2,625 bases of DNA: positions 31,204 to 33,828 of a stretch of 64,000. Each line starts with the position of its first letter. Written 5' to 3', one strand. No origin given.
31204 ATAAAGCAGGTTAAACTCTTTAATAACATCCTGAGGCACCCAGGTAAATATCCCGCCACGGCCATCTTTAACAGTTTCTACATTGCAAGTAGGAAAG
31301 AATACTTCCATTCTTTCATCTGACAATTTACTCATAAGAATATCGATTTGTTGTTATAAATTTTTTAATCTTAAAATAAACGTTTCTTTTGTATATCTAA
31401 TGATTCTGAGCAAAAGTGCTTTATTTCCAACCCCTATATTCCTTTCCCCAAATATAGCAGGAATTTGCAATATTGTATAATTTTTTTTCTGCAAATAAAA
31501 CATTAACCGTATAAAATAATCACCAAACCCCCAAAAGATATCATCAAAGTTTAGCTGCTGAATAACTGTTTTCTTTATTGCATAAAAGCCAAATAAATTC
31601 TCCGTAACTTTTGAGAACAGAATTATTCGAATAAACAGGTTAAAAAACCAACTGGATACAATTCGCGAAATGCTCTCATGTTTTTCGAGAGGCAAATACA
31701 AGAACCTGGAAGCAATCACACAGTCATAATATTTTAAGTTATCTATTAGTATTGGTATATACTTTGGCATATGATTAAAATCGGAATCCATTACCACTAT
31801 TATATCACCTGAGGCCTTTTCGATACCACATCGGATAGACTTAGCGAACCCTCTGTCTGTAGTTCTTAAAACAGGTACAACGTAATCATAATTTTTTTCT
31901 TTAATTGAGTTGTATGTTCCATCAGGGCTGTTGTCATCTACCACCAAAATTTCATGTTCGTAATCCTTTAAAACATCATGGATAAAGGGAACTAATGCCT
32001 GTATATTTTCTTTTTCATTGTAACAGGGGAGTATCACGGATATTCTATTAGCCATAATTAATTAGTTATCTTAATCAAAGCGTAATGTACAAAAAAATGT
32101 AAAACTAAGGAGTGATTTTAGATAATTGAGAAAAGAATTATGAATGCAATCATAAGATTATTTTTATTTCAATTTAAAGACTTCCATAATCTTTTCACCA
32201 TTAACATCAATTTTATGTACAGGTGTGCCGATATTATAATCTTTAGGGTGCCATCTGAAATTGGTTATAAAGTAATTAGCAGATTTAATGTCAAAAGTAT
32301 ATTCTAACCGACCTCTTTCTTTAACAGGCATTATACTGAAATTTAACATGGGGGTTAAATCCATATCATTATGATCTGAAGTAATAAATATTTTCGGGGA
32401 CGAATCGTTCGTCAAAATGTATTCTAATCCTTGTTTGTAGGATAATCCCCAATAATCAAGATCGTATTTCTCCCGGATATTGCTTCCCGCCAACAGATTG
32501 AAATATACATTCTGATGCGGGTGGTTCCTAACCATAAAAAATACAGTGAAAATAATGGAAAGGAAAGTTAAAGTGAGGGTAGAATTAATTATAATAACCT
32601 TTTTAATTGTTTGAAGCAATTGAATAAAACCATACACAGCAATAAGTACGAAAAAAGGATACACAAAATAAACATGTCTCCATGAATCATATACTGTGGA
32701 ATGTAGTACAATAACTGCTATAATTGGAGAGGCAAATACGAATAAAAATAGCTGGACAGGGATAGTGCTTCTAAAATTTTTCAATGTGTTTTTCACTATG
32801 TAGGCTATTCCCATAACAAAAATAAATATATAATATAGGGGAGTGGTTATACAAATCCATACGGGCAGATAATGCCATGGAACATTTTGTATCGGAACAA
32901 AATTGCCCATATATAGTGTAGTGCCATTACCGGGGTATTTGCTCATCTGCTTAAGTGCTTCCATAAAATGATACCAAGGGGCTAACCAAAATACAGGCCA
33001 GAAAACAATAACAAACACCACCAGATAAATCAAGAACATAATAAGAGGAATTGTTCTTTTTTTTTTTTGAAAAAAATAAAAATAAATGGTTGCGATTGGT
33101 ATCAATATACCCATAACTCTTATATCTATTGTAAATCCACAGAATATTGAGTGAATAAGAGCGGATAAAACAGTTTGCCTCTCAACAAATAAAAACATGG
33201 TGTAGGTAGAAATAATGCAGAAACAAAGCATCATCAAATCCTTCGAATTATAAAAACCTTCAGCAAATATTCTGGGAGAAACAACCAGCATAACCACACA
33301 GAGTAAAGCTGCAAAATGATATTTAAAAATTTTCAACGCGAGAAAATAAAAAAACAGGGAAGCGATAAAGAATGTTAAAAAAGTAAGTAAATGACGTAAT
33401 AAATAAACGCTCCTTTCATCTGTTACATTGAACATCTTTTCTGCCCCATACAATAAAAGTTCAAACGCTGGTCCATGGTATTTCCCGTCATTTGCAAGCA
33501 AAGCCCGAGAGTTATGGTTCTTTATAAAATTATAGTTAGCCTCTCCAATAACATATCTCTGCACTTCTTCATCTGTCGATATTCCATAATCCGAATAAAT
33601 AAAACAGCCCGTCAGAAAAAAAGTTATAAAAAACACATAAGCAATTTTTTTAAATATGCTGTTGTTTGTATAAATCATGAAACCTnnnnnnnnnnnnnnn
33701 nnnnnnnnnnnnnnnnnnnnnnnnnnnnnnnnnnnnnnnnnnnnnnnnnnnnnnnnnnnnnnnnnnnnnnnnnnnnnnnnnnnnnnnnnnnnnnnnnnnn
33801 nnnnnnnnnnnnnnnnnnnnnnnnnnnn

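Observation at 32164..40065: GTC-1 / M2 paralog pairs: one adjacent pair (38560..40065 + 37277..38515) and one pair split by about 9 kb (32164..33678 and 22218..23450)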

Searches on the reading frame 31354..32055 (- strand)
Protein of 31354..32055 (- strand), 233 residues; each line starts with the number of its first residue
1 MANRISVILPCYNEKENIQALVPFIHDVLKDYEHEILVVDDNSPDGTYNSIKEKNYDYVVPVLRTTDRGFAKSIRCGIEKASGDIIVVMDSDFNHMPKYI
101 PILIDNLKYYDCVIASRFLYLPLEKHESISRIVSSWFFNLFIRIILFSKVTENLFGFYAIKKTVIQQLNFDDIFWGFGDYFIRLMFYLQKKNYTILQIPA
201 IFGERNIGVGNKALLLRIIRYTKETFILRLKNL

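Call 7: search_protein_families(library=pfam, proteins=[window:31354-32055:-], max_evalue=0.1)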
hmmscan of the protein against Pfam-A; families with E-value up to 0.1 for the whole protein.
window:31354-32055:- (233 aa): 3 families
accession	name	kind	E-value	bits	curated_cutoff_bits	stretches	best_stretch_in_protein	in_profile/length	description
PF00535.33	Glycos_transf_2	-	1.5e-25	90.5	23.3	1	6-164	1-163/168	Glycosyl transferase family 2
PF13641.12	Glyco_tranf_2_3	-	5.8e-06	26.9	27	1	4-107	2-111/230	Glycosyltransferase like family 2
PF10111.15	Glyco_tranf_2_2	-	5.7e-05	23.2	27.3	1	6-92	1-91/276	Glycosyltransferase like family 2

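Call 8: search_protein_families(library=ncbifam, proteins=[window:31354-32055:-], max_evalue=0.1)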
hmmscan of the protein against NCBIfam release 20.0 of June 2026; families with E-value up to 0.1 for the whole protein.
window:31354-32055:- (233 aa): 22 families
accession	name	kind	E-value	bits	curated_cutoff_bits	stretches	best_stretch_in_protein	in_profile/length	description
NF007986.1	PRK10714.1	equivalog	2.2e-13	49.9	529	1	3-141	6-145/316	undecaprenyl-phosphate 4-deoxy-4-formamido-L-arabinose transferase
NF047588.1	GlcsyltransPgfSStrep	equivalog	3e-13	49.7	500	1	4-117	2-121/308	glycosyltransferase PgfS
TIGR04283.1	glyco_like_mftF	equivalog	2.5e-12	46.8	182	1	5-107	1-97/221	TIGR04283 family arsenosugar biosynthesis glycosyltransferase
NF041875.1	EPS_EpsD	equivalog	5.1e-12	45.8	370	1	5-100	1-97/325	exopolysaccharide biosynthesis glycosyltransferase EpsD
TIGR04182.1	glyco_TIGR04182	equivalog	7.9e-12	45.2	325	1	5-205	2-193/293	S-layer glycoprotein N-glycosyltransferase AglJ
TIGR03937.1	PgaC_IcaA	equivalog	8.8e-12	44.7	422.3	1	3-99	45-142/407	poly-beta-1,6-N-acetyl-D-glucosamine synthase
NF010496.0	PRK13915.1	equivalog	5.6e-11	42.1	262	1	3-170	31-212/307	glucosyl-3-phosphoglycerate synthase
TIGR03965.1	mycofact_glyco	equivalog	2.9e-08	33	280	1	3-108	74-180/467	mycofactocin biosynthesis glycosyltransferase MftF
NF050050.1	ProtGlycPglI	equivalog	3.7e-08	33.1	500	1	4-193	3-192/306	GalNAc(5)-diNAcBac-PP-undecaprenol beta-1,3-glucosyltransferase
NF041391.1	DPhHxTase_Halo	equivalog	9.6e-08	31.3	375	1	11-173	3-158/213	dolichyl-phosphate hexose transferase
NF058614.1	PPMAGASynPpgS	equivalog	1e-07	31.6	370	1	7-170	4-167/226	polyprenyl-phospho-N-acetylgalactosaminyl synthase PpgS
NF007482.0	PRK10073.1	equivalog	2.1e-07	30.3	423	1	2-105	5-108/334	glycosyltransferase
NF047683.1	TeichurnBiosyTuaG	equivalog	2.7e-07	30.5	400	1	3-97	6-101/252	teichuronic acid biosynthesis protein TuaG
NF038302.1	EPS_HpsE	equivalog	3.3e-07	29.6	300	1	5-97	3-101/307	hormogonium polysaccharide biosynthesis glycosyltransferase HpsE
NF038299.1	EPS_HpsN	equivalog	2.6e-06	26.6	425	1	4-107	2-106/317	hormogonium polysaccharide biosynthesis glycosyltransferase HpsN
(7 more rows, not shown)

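Call 61: search_solved_structures(query=window:31354-32055:-, max_evalue=0.001)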
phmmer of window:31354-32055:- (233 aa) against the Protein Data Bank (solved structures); distinct sequences matched with E-value up to 0.001: 25.
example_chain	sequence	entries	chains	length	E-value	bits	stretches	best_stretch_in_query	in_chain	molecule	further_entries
5mlz_A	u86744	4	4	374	4e-28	102.1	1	4-210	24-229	Dolichol monophosphate mannose synthase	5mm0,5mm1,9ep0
9hwj_A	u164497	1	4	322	6.4e-11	45.8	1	3-112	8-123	Undecaprenyl-phosphate 4-deoxy-4-formamido-L-arabinose transferase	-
9bhc_C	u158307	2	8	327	2.6e-09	40.5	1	3-108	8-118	Undecaprenyl-phosphate 4-deoxy-4-formamido-L-arabinose transferase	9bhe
8vxh_A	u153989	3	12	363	3.4e-09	40.2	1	3-108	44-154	Undecaprenyl-phosphate 4-deoxy-4-formamido-L-arabinose transferase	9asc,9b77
5ekp_C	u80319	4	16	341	8.3e-09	38.9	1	4-118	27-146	Uncharacterized glycosyltransferase sll0501 | Glycosyltransferase sll0501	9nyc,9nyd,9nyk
5eke_A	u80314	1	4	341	8.3e-09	38.9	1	4-118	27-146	Uncharacterized glycosyltransferase sll0501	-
9nye_A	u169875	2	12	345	8.5e-09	38.9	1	4-118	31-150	Glycosyltransferase sll0501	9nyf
2z87_A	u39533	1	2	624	7e-06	29.3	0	4-145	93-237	Chondroitin synthase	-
2z86_A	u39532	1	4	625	7e-06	29.3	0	4-145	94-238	Chondroitin synthase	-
6yv7_B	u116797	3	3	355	8.4e-06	29.1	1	4-92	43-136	Glycosyl transferase, family 2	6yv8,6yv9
6yv7_A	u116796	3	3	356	8.4e-06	29.1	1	4-92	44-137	Glycosyl transferase, family 2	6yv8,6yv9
6p61_A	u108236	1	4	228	1.6e-05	28.1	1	3-128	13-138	Glycosyltransferase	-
9omj_A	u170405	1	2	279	2.2e-05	27.7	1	5-108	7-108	Glycosyltransferase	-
4y6n_A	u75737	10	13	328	2.3e-05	27.6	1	4-126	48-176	Glucosyl-3-phosphoglycerate synthase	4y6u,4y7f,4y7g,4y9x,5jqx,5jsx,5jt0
5tz8_A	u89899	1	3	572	2.3e-05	27.6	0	4-92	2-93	Glycosyl transferase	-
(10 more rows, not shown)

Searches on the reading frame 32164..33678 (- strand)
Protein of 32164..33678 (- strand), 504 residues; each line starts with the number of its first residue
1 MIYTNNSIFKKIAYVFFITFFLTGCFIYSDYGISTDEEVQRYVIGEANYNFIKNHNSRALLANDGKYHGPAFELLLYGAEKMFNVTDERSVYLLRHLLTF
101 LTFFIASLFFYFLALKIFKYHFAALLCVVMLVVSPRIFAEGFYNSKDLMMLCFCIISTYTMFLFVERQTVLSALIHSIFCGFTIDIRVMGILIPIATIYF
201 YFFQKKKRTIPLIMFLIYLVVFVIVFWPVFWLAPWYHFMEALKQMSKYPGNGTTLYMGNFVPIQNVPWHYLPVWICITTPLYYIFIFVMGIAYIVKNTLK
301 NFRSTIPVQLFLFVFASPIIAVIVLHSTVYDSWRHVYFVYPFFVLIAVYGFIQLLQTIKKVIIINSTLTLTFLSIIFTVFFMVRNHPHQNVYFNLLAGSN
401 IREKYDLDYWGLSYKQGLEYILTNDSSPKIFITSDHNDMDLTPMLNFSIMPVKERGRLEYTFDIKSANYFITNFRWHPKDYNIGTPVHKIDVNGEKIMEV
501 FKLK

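Call 7: search_protein_families(library=pfam, proteins=[window:32164-33678:-], max_evalue=0.1)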
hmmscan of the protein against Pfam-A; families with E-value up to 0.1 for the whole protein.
window:32164-33678:- (504 aa): 1 family
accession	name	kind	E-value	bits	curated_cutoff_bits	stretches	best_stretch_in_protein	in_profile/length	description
PF13231.12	PMT_2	-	6.6e-09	36.6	26.1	1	68-231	2-159/160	Dolichyl-phosphate-mannose-protein mannosyltransferase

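Call 8: search_protein_families(library=ncbifam, proteins=[window:32164-33678:-], max_evalue=0.1)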
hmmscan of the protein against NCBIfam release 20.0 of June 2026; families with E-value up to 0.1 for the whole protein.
window:32164-33678:- (504 aa): 0 families

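Call 28: find_homologous_proteins(query=window:32164-33678:-)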
Query window:32164-33678:- (504 aa): 730 proteins with E <= 0.001 among 6071 candidates; the best 120 are listed.
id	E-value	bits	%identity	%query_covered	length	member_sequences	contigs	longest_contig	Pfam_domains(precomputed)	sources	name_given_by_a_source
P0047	0.0e+0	1136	100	100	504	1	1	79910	PF13231.13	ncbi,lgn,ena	-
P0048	1.0e-272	924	77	100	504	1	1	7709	PF02366.25,PF13231.13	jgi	jgi:hypothetical protein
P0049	1.5e-225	768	67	100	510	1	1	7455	PF13231.13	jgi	jgi:hypothetical protein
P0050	6.2e-220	750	65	99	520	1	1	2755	PF13231.13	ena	-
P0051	2.7e-218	744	64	100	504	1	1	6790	PF13231.13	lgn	-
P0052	1.7e-194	666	60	100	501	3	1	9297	PF13231.13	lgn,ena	-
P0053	2.3e-192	659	59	99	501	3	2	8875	PF13231.13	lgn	-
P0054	1.3e-189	650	58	98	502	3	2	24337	PF13231.13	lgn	-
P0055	1.6e-189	649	58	98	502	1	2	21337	PF13231.13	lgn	-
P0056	9.7e-189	647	57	98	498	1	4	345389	PF13231.13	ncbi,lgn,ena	-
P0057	5.4e-188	644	57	99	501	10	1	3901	-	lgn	-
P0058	1.4e-187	643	57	99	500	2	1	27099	PF13231.13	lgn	-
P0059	1.5e-187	643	56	99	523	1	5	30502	-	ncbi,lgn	-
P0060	5.0e-187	641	56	98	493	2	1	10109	PF13231.13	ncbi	-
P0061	5.5e-187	641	57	99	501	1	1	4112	PF02366.25,PF13231.13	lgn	-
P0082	6.4e-177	608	54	98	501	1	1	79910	PF13231.13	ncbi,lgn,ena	-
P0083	3.6e-176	605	53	100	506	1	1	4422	PF02366.25,PF13231.13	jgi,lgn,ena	-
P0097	3.8e-128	447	43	100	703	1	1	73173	PF13231.13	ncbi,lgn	-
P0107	1.8e-117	412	43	95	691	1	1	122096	PF13231.13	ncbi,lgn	ncbi:MAG: glycosyltransferase family 39 protein [Bacteroidia bacterium]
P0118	8.3e-115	403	41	98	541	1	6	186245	PF02366.25,PF13231.13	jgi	jgi:hypothetical protein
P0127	7.7e-112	393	42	98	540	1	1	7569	PF02366.25,PF13231.13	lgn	-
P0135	1.0e-109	386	39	99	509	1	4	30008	PF02366.25,PF13231.13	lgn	-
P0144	2.3e-108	382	40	98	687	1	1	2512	PF02018.24,PF13231.13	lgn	-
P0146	3.3e-108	381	41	92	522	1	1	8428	PF02366.25,PF13231.13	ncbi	-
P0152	2.1e-107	378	41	90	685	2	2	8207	PF02366.25,PF13231.13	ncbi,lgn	-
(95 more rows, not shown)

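Call 34: list_cluster_members(proteins=[P0047, P0020, P0082])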
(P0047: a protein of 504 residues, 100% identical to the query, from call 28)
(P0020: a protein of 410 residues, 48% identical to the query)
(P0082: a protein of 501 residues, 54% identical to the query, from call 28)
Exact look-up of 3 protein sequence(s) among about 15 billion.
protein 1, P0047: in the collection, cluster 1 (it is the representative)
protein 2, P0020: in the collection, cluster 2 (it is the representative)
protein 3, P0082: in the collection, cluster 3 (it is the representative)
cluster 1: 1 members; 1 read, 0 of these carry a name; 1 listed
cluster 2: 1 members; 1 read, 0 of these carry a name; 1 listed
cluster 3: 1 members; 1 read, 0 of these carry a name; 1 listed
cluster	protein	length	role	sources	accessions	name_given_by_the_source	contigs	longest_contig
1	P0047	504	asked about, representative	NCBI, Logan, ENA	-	-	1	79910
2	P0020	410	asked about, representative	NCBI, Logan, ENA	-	-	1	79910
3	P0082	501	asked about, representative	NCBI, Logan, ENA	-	-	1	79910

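Call 39: find_encoding_contigs(protein=P0048, flank=8000, max_places=1)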
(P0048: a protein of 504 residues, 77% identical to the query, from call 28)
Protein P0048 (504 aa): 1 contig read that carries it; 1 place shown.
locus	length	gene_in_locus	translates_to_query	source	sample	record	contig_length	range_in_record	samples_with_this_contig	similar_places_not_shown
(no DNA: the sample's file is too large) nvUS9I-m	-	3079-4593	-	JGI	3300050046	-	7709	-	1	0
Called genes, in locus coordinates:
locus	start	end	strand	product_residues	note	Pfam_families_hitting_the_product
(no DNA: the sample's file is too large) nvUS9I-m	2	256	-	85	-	?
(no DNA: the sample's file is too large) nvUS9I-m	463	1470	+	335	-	PF01408:GFO_IDH_MocA, PF02894:GFO_IDH_MocA_C (weak), PF22725:GFO_IDH_MocA_C3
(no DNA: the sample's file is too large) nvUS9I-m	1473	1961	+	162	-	PF25084:LbH_EIF2B (weak), PF25087:GMPPB_C (weak), PF00132:Hexapep, PF14602:Hexapep_2 (weak)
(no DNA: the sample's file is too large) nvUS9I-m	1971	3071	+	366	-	PF00155:Aminotran_1_2, PF01053:Cys_Met_Meta_PP (weak), PF01041:DegT_DnrJ_EryC1, PF00266:Aminotran_5 (weak)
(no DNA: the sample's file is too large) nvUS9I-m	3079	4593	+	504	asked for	PF02366:PMT (weak), PF13231:PMT_2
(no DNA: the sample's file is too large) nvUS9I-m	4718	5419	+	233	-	PF00535:Glycos_transf_2, PF13641:Glyco_tranf_2_3 (weak)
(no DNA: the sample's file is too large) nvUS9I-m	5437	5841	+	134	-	PF14667:Polysacc_synt_C, PF00190:Cupin_1 (weak), PF07883:Cupin_2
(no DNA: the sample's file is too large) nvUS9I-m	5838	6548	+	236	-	PF01370:Epimerase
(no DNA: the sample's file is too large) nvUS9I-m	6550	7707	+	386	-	?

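Call 40: find_encoding_contigs(protein=P0049, flank=8000, max_places=1)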
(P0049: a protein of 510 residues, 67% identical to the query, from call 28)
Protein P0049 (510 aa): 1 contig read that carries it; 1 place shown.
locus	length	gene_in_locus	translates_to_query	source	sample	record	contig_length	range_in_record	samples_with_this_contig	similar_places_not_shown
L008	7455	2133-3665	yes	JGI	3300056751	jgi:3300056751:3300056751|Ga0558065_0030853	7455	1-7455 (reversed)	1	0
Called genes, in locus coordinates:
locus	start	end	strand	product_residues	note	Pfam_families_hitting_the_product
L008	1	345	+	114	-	PF01041:DegT_DnrJ_EryC1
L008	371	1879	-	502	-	-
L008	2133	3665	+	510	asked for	PF13231:PMT_2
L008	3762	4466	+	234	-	PF00535:Glycos_transf_2, PF10111:Glyco_tranf_2_2 (weak), PF13641:Glyco_tranf_2_3 (faint)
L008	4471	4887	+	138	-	PF00190:Cupin_1 (weak), PF14667:Polysacc_synt_C, PF07883:Cupin_2 (weak)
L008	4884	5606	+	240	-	PF01370:Epimerase (weak)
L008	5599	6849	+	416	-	PF08421:Methyltransf_13, PF13489:Methyltransf_23, PF08484:Methyltransf_14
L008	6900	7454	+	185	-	?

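Call 52: search_protein_families(library=pfam, proteins=[P0097, P0107, P0144], max_evalue=0.01)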
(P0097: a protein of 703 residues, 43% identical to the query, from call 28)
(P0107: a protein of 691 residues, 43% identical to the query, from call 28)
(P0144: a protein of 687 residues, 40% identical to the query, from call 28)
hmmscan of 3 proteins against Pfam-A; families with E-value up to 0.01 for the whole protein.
P0097 (703 aa): 1 family
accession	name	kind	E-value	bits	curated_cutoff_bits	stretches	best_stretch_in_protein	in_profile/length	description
PF13231.12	PMT_2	-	1.5e-05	25.7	26.1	1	104-248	25-158/160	Dolichyl-phosphate-mannose-protein mannosyltransferase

P0107 (691 aa): 1 family
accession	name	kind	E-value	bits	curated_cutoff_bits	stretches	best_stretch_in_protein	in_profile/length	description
PF13231.12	PMT_2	-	1.6e-06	28.9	26.1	1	104-249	25-159/160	Dolichyl-phosphate-mannose-protein mannosyltransferase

P0144 (687 aa): 2 families
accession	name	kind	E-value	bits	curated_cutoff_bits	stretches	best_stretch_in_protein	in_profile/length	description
PF02018.23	CBM_4_9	-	1.1e-05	26.3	25.9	1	536-666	3-129/136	Carbohydrate binding domain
PF13231.12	PMT_2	-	1.3e-05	25.9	26.1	1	74-242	3-157/160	Dolichyl-phosphate-mannose-protein mannosyltransferase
